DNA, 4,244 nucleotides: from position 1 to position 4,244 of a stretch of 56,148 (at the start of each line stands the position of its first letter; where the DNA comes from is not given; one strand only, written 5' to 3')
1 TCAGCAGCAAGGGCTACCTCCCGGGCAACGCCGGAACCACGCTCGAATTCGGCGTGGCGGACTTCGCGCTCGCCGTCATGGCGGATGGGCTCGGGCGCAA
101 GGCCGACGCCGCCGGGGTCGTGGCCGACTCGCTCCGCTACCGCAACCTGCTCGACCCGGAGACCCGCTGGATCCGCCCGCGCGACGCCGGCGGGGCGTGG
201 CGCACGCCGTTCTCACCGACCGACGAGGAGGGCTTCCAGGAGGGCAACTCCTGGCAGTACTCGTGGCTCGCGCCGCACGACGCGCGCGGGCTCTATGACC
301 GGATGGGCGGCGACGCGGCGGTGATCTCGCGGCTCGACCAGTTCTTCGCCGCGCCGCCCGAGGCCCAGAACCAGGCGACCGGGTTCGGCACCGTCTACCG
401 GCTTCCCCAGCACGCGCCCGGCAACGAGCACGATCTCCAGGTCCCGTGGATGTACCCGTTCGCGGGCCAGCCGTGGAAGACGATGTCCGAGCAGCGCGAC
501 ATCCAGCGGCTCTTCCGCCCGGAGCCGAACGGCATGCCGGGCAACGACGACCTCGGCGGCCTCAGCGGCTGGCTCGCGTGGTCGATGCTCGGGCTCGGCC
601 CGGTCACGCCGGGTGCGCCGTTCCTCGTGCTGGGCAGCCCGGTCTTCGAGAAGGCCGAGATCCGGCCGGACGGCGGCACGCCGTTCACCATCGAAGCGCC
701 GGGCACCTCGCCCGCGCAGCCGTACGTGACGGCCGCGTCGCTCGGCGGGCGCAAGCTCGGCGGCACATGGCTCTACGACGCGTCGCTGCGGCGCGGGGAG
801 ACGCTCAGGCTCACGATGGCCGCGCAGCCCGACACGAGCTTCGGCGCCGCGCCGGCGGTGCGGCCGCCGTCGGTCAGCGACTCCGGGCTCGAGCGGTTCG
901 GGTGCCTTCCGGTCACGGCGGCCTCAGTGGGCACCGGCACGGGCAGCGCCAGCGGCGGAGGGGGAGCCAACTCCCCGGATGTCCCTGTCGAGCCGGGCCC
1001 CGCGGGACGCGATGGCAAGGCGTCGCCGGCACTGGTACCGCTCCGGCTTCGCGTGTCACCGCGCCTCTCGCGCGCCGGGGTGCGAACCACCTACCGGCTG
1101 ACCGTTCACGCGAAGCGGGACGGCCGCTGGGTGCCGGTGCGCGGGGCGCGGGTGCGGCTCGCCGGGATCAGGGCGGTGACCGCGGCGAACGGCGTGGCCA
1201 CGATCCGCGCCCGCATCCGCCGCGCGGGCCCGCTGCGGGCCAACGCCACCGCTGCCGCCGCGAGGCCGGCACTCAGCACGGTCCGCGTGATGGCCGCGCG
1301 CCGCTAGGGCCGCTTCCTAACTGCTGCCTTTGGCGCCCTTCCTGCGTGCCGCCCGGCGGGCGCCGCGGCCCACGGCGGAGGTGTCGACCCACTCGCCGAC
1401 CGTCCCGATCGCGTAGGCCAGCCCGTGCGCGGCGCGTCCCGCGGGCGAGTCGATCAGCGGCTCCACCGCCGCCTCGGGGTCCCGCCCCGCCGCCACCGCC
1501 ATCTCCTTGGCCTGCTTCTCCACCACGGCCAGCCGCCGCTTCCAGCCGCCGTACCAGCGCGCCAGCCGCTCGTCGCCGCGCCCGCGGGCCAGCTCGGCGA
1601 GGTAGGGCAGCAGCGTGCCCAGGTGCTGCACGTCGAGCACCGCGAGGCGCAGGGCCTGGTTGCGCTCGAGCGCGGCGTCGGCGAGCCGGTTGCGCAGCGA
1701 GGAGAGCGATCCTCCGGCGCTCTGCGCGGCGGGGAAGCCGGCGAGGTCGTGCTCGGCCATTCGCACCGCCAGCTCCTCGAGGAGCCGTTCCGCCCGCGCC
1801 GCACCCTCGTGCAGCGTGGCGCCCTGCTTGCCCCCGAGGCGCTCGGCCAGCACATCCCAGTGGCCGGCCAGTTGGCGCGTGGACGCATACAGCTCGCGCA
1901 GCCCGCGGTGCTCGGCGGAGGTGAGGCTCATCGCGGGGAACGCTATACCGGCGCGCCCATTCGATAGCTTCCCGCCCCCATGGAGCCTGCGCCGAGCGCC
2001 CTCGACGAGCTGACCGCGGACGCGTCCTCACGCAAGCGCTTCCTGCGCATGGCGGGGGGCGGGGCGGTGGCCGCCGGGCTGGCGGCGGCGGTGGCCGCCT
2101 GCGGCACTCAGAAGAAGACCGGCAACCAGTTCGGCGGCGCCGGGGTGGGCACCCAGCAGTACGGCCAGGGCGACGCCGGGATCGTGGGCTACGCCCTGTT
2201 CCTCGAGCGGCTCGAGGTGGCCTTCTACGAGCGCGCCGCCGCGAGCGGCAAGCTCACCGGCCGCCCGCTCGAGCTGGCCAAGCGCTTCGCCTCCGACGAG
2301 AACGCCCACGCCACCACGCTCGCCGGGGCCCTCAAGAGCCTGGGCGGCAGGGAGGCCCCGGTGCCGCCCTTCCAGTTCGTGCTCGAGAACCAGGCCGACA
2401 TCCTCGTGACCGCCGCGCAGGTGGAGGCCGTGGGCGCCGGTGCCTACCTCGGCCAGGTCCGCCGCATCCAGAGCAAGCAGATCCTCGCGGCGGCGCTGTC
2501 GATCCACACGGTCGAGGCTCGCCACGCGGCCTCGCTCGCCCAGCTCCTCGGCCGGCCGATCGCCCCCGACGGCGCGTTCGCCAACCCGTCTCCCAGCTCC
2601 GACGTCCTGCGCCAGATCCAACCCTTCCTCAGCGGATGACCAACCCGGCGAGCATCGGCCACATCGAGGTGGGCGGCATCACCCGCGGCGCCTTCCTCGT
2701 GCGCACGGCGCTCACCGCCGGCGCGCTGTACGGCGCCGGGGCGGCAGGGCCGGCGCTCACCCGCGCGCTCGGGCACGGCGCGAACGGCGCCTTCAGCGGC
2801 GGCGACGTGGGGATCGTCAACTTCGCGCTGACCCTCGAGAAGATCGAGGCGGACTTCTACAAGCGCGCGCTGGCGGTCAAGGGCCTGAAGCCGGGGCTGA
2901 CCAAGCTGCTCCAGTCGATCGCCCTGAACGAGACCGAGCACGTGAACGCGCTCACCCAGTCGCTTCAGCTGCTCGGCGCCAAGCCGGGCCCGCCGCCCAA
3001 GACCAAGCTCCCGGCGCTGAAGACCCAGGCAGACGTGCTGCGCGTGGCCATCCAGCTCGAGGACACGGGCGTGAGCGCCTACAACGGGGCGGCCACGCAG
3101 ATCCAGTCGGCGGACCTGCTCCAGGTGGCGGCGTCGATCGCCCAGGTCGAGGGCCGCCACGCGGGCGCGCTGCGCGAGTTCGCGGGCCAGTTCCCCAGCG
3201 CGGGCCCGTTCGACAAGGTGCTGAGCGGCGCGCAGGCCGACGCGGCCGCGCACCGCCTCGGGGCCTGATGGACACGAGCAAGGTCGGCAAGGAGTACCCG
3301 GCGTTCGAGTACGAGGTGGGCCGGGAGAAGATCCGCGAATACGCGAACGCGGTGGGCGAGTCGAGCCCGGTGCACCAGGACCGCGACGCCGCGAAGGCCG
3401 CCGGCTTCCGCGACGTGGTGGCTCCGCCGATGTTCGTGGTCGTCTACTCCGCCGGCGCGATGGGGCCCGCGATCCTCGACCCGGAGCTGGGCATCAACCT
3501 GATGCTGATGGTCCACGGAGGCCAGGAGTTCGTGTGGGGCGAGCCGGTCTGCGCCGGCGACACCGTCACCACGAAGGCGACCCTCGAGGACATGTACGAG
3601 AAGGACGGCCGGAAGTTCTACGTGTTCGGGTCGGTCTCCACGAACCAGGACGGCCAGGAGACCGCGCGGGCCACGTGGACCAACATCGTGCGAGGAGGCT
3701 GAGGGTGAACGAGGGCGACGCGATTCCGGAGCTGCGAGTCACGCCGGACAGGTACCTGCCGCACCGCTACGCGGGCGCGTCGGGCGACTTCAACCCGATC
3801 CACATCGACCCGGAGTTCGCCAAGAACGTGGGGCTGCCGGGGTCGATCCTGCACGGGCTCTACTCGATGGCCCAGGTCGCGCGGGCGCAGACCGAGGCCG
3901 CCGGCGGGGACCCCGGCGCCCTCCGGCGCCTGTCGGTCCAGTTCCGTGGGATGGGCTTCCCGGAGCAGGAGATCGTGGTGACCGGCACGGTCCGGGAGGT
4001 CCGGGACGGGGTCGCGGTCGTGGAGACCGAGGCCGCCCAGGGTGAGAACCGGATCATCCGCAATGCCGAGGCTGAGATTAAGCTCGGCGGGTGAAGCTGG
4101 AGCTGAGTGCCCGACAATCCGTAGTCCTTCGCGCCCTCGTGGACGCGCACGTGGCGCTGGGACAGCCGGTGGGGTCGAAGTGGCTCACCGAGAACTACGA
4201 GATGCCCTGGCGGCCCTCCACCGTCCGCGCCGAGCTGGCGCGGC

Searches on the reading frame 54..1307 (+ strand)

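Call 30: search_protein_families(library=pfam, proteins=[window:54-1307:+], max_evalue=0.001)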
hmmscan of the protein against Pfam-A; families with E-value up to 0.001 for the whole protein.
window:54-1307:+ (417 aa): 1 family
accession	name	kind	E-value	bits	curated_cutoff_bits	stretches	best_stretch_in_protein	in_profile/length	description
PF07971.18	Glyco_hydro_92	-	1e-74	252.7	24.6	1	2-256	210-463/464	Glycosyl hydrolase family 92 catalytic domain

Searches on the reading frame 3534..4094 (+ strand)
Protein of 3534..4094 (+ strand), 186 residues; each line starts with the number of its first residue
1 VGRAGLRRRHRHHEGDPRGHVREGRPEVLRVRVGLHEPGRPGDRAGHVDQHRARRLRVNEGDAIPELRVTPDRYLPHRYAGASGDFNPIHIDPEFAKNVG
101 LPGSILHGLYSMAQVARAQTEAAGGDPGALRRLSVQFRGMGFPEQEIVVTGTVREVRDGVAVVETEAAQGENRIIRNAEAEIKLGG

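Call 74: search_protein_families(library=ncbifam, proteins=[window:3534-4094:+], max_evalue=0.01)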
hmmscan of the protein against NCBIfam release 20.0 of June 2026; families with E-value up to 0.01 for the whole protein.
window:3534-4094:+ (186 aa): 3 families
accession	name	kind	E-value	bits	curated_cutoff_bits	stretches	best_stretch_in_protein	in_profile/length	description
NF040620.1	fused_HadA_HadB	exception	1.5e-16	60.8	350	1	49-183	190-329/329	fused (3R)-hydroxyacyl-ACP dehydratase subunits HadA/HadB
NF010246.0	PRK13693.1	equivalog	7.5e-15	55.1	203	1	58-184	9-141/142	(3R)-hydroxyacyl-ACP dehydratase subunit HadB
NF006045.0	PRK08190.1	subfamily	0.00014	20.9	282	1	78-170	33-127/467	bifunctional enoyl-CoA hydratase/phosphate acetyltransferase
